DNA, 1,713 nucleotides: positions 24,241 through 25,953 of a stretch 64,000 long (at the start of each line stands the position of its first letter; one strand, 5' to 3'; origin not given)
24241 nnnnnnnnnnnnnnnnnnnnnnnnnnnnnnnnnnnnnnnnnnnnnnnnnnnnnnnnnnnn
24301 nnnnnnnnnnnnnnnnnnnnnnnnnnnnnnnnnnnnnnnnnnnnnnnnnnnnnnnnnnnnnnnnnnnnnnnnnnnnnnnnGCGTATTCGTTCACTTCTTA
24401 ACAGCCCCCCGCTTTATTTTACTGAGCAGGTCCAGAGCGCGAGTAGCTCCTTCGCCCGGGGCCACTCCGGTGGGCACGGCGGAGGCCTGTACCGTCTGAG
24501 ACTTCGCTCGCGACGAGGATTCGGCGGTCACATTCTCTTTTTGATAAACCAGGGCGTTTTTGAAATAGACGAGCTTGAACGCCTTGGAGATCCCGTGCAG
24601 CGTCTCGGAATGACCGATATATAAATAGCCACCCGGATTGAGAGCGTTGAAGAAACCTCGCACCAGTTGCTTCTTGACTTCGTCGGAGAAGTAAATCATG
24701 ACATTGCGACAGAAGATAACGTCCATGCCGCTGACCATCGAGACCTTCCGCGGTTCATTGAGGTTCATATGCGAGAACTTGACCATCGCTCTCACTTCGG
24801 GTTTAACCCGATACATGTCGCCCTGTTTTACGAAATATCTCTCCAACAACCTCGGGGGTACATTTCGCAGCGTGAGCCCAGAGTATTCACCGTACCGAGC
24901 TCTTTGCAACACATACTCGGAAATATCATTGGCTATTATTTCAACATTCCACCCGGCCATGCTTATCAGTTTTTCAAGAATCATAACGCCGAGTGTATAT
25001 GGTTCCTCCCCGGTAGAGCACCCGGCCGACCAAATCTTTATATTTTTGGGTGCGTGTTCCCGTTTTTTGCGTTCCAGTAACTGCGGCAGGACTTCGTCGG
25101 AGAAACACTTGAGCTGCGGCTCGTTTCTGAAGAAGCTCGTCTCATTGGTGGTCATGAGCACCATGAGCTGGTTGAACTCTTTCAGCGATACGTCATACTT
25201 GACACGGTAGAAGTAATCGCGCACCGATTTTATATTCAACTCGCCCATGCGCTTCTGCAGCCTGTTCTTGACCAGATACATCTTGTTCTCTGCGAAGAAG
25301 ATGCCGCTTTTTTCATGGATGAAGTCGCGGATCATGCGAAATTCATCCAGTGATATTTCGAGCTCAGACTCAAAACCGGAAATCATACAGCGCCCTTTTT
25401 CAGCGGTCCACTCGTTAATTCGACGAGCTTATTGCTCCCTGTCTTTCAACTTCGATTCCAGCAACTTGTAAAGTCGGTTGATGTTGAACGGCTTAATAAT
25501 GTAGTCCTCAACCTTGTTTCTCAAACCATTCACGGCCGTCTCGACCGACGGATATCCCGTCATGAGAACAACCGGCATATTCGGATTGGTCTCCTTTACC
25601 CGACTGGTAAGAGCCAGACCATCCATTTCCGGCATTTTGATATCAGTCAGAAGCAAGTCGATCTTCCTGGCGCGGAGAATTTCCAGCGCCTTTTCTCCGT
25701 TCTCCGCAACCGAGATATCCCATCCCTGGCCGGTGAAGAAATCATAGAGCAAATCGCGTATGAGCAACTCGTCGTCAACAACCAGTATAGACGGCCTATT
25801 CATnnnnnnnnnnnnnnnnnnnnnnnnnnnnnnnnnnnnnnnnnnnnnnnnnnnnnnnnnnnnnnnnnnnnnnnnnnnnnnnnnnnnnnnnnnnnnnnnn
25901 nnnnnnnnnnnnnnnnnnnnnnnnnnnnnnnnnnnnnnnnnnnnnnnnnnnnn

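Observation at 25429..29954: Receiver + 637-aa HEAT-repeat protein + complete partner-switching set (STAS / RsbW-like kinase / GAF-PP2C) at the head of a che-flagellar supercluster, with no sigma factor in cis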

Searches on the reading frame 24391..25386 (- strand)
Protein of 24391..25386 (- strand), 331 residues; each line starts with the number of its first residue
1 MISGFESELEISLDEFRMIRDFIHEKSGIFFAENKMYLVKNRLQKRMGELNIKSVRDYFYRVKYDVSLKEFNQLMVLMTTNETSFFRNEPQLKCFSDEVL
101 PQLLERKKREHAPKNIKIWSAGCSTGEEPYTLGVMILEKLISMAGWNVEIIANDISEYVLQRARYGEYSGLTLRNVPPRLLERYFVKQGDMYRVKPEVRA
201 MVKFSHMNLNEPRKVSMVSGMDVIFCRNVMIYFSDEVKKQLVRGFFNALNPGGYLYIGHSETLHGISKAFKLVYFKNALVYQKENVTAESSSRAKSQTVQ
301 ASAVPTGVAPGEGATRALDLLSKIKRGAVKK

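Call 3: search_protein_families(library=pfam, proteins=[window:24391-25386:-], max_evalue=0.01)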
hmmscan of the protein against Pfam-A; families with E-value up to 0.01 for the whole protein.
window:24391-25386:- (331 aa): 6 families
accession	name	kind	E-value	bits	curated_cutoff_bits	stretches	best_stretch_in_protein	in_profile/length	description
PF01739.24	CheR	-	1.3e-61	207.9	27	1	81-274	1-190/195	CheR methyltransferase, SAM binding domain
PF03705.20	CheR_N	-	3.4e-15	55.9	27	1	14-64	1-51/53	CheR methyltransferase, all-alpha domain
PF08242.18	Methyltransf_12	-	0.00054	21.1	30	1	199-255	48-98/98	Methyltransferase domain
PF13649.12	Methyltransf_25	-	0.0014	19.7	27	0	219-253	63-97/97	Methyltransferase domain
PF13489.12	Methyltransf_23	-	0.0025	18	27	1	112-257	20-116/164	Methyltransferase domain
PF13847.12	Methyltransf_31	-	0.0055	16.8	27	0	204-264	58-116/145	Methyltransferase domain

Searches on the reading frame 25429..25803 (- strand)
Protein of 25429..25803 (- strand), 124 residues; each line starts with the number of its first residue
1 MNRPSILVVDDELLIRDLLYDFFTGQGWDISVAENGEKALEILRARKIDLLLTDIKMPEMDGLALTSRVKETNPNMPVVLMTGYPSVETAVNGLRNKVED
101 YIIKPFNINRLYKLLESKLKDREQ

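Call 3: search_protein_families(library=pfam, proteins=[window:25429-25803:-], max_evalue=0.01)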
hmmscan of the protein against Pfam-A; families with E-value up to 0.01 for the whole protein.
window:25429-25803:- (124 aa): 1 family
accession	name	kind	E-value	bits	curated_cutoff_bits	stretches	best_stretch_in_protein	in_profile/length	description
PF00072.30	Response_reg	-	9e-30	103.6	30.2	1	6-115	1-110/111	Response regulator receiver domain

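Call 45: search_protein_families(library=ncbifam, proteins=[window:25429-25803:-], max_evalue=0.001)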
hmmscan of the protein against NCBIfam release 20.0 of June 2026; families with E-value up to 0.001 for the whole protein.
window:25429-25803:- (124 aa): 99 families (the best 25 are shown)
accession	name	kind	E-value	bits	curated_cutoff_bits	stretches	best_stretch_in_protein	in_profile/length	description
NF008469.0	PRK11361.1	equivalog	3.1e-29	102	714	1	5-119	6-120/461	acetoacetate metabolism transcriptional regulator AtoC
NF007689.0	PRK10365.1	equivalog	7e-28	97.6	760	1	5-120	7-122/441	sigma-54-dependent response regulator transcription factor ZraR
NF051870.1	NAssimRespRegNtrX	equivalog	1.1e-25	90.4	600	1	5-117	3-117/452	nitrogen assimilation response regulator NtrX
NF053512.1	nitric_RR_NosR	exception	1.1e-24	87.3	400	1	6-121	1-117/422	response regulator c-di-GMP phosphodiesterase, NosR family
NF008176.1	PRK10923.1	equivalog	8.7e-24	83.9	620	1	1-119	1-119/469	nitrogen regulation protein NR(I)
NF006900.1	PRK09390.1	equivalog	3.9e-23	82.1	255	1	3-121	4-122/203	response regulator FixJ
TIGR01818.1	ntrC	equivalog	5.1e-23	81.6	558.6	1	6-122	1-117/463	nitrogen regulation protein NR(I)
NF011695.0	PRK15115.1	equivalog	5.5e-22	78.1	763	1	5-121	8-124/445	two-component system response regulator GlrR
NF041946.1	LuxO_transreg_Vib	equivalog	6e-22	78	800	1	9-122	2-115/463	quorum-sensing sigma-54 dependent transcriptional regulator LuxO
NF007969.0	PRK10693.1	equivalog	2.7e-21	75.9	329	1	5-113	9-118/337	two-component system response regulator RssB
NF007005.1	PRK09468.1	equivalog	4.2e-21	75.5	331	1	5-119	5-119/237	osmolarity response regulator transcription factor OmpR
NF045944.1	ResRegRpaBCyano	equivalog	2.4e-20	72.9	330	1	7-119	1-112/229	response regulator transcription factor RpaB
NF033120.0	vanR_FM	exception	7.9e-20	71.5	460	1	1-111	1-110/231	vancomycin resistance response regulator transcription factor, VanR-F/VanR-M family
NF008034.0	PRK10766.1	equivalog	8.1e-20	71.3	275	1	5-111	4-109/231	two-component system response regulator TorR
NF045505.1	RR_RssB_Pseudo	equivalog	8.7e-20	71.1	700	1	5-107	7-109/394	two-component system response regulator RssB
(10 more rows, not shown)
